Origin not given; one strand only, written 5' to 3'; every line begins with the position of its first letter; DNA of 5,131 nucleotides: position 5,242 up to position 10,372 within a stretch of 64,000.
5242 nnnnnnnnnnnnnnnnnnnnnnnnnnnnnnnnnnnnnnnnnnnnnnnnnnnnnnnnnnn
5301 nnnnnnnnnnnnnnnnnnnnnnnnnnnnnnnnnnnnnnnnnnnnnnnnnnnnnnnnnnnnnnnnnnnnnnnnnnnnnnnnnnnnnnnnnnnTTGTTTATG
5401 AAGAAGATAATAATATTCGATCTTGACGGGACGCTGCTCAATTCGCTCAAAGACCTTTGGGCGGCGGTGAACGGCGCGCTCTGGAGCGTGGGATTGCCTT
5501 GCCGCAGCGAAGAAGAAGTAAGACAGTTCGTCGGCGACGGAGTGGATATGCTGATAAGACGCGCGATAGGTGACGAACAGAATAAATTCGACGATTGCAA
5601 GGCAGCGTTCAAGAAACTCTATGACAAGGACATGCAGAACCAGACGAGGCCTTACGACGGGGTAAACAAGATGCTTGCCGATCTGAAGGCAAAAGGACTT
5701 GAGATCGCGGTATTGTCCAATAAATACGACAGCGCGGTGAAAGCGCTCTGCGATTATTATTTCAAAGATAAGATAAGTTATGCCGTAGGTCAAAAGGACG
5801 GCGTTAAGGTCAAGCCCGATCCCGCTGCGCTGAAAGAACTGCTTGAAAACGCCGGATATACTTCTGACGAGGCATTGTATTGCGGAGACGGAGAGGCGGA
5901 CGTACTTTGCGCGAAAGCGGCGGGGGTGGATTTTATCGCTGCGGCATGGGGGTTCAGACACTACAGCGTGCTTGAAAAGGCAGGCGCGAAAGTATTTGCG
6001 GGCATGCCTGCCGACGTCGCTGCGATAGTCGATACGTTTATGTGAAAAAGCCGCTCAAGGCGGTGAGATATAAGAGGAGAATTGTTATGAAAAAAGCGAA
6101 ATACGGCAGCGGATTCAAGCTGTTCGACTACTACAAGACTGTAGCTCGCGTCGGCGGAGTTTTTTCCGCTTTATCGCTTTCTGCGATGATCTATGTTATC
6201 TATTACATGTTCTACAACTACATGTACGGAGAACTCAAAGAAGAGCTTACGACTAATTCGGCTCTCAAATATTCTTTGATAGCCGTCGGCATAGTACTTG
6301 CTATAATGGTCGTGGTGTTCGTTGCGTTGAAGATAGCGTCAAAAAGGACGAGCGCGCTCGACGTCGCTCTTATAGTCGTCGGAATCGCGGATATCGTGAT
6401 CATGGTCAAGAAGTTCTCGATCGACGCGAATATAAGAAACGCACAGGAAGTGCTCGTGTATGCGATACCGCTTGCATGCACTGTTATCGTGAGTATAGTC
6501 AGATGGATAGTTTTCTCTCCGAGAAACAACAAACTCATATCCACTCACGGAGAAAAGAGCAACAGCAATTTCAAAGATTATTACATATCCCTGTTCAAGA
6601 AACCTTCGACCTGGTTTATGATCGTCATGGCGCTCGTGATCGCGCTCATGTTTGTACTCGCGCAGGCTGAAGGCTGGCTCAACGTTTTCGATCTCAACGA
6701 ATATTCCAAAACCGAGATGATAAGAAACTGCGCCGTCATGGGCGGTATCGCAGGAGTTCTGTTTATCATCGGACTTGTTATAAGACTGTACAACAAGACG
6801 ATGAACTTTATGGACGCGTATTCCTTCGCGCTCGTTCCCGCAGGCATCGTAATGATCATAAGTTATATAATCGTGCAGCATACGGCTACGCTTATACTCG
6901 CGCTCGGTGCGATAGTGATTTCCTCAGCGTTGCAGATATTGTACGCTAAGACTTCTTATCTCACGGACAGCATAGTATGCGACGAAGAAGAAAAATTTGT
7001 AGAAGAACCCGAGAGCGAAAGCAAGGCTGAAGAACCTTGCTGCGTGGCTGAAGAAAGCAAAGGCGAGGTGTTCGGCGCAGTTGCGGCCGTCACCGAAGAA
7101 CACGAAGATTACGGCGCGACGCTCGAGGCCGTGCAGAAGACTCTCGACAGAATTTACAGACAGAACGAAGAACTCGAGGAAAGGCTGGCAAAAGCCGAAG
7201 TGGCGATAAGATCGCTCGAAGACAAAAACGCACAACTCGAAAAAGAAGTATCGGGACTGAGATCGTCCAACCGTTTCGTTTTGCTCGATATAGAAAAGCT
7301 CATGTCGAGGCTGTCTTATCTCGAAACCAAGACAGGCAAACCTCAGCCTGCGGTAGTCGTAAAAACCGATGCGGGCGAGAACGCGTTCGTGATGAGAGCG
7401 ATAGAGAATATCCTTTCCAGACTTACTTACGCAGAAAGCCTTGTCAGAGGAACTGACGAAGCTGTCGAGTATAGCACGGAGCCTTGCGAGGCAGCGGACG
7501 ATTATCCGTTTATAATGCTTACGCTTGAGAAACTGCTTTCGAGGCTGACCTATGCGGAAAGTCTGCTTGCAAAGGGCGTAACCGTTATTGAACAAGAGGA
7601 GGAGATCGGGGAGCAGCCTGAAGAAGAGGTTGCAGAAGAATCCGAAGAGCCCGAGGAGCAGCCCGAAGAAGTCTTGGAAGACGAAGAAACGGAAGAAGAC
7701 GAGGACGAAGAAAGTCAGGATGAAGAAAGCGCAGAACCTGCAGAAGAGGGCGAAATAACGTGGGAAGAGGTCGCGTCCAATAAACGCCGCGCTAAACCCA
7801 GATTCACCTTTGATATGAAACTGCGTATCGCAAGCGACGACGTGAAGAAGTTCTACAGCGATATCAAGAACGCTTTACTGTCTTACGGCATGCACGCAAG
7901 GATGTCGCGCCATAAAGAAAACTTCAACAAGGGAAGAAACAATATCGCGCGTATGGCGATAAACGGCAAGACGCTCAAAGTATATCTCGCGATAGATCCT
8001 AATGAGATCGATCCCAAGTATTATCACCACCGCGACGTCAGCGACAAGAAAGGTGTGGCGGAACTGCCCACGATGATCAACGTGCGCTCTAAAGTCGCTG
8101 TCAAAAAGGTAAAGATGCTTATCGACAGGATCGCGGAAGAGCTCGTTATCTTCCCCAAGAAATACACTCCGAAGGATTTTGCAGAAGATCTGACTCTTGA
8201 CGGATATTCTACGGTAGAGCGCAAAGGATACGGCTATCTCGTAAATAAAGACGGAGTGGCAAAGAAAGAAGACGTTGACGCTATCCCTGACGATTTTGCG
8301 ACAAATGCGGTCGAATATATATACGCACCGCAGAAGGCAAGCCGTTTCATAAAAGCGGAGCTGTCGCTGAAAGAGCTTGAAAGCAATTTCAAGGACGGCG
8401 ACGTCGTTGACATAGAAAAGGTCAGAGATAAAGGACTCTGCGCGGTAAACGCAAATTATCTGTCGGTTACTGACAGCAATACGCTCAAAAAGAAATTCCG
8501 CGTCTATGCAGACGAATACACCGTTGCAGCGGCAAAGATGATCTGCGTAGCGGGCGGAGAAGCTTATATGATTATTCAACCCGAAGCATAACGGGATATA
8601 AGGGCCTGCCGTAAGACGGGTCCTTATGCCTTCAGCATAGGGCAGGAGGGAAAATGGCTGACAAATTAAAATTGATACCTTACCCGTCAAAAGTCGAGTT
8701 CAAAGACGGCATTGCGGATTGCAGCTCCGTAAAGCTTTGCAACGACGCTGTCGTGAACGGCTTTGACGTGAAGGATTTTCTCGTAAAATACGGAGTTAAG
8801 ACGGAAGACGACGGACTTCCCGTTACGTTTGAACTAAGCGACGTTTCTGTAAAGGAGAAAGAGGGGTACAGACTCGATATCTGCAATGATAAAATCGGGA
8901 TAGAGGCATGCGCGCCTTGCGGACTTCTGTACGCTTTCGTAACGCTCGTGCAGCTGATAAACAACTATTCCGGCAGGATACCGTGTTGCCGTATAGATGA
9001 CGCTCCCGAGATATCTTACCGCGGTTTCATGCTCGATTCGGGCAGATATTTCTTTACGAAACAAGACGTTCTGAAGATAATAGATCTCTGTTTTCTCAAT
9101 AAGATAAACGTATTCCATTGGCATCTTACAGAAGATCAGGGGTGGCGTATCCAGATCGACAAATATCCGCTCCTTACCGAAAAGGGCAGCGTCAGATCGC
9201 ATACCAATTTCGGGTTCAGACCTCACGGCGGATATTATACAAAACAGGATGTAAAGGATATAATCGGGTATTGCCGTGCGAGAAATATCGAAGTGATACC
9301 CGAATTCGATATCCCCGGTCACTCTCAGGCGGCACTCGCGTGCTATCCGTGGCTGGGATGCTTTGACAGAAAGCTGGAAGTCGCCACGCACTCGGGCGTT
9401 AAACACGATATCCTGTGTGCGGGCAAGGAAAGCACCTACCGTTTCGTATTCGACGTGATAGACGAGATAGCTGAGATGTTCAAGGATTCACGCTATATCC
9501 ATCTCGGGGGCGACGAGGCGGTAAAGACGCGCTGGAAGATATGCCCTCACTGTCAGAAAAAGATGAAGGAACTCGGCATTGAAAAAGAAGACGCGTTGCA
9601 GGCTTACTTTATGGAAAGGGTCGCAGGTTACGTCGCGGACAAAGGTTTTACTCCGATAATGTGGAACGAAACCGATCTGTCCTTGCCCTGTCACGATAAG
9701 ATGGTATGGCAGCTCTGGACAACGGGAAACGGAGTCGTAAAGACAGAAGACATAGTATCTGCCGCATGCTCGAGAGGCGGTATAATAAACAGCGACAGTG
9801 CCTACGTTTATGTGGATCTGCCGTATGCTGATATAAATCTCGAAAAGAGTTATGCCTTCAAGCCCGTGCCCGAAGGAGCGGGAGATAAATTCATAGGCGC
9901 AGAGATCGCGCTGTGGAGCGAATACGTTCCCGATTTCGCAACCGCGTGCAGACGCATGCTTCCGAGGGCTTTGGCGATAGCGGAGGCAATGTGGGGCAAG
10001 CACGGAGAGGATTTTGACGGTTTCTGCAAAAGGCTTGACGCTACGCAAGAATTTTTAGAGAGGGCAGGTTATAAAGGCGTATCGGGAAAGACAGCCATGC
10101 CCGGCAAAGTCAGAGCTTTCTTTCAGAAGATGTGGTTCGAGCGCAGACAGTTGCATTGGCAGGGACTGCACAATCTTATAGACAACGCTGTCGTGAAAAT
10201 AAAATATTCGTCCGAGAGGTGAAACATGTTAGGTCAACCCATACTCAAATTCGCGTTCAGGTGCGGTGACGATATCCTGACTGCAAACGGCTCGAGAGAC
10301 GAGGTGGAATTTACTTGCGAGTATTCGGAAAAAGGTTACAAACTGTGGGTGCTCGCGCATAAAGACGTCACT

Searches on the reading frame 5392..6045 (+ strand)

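Call 11: search_protein_families(library=pfam, proteins=[window:5392-6045:+], max_evalue=0.00001)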
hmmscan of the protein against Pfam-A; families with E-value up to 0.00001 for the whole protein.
window:5392-6045:+ (217 aa): 3 families
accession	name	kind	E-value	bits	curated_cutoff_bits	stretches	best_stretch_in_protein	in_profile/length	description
PF13419.12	HAD_2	-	1.4e-35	123.5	23.8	1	7-183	1-177/178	Haloacid dehalogenase-like hydrolase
PF00702.32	Hydrolase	-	1.6e-21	78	26.4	1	5-178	2-191/191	haloacid dehalogenase-like hydrolase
PF12710.13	HAD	-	4.8e-09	37.4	27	1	7-175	1-189/189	haloacid dehalogenase-like hydrolase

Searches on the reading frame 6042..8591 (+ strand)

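Call 7: search_protein_families(library=pfam, proteins=[window:6042-8591:+])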
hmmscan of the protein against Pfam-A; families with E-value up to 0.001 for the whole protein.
window:6042-8591:+ (849 aa): 2 families
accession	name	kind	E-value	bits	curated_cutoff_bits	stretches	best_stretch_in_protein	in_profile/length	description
PF00828.25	Ribosomal_L27A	-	9.7e-06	26.4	21.5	1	774-841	2-71/72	Ribosomal proteins 50S-L15, 50S-L18e, 60S-L27A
PF00261.25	Tropomyosin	-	0.00025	21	38.6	1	361-430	1-70/242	Tropomyosin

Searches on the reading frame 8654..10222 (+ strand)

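Call 7: search_protein_families(library=pfam, proteins=[window:8654-10222:+])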
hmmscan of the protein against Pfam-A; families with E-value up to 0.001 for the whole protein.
window:8654-10222:+ (522 aa): 2 families
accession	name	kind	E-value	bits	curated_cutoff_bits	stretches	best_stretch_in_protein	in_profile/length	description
PF00728.28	Glyco_hydro_20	-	1e-93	314.9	22.3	1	121-449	2-347/348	Glycosyl hydrolase family 20, catalytic domain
PF02838.20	Glyco_hydro_20b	-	1.4e-10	42.4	26.1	1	6-117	3-124/124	Glycosyl hydrolase family 20, domain 2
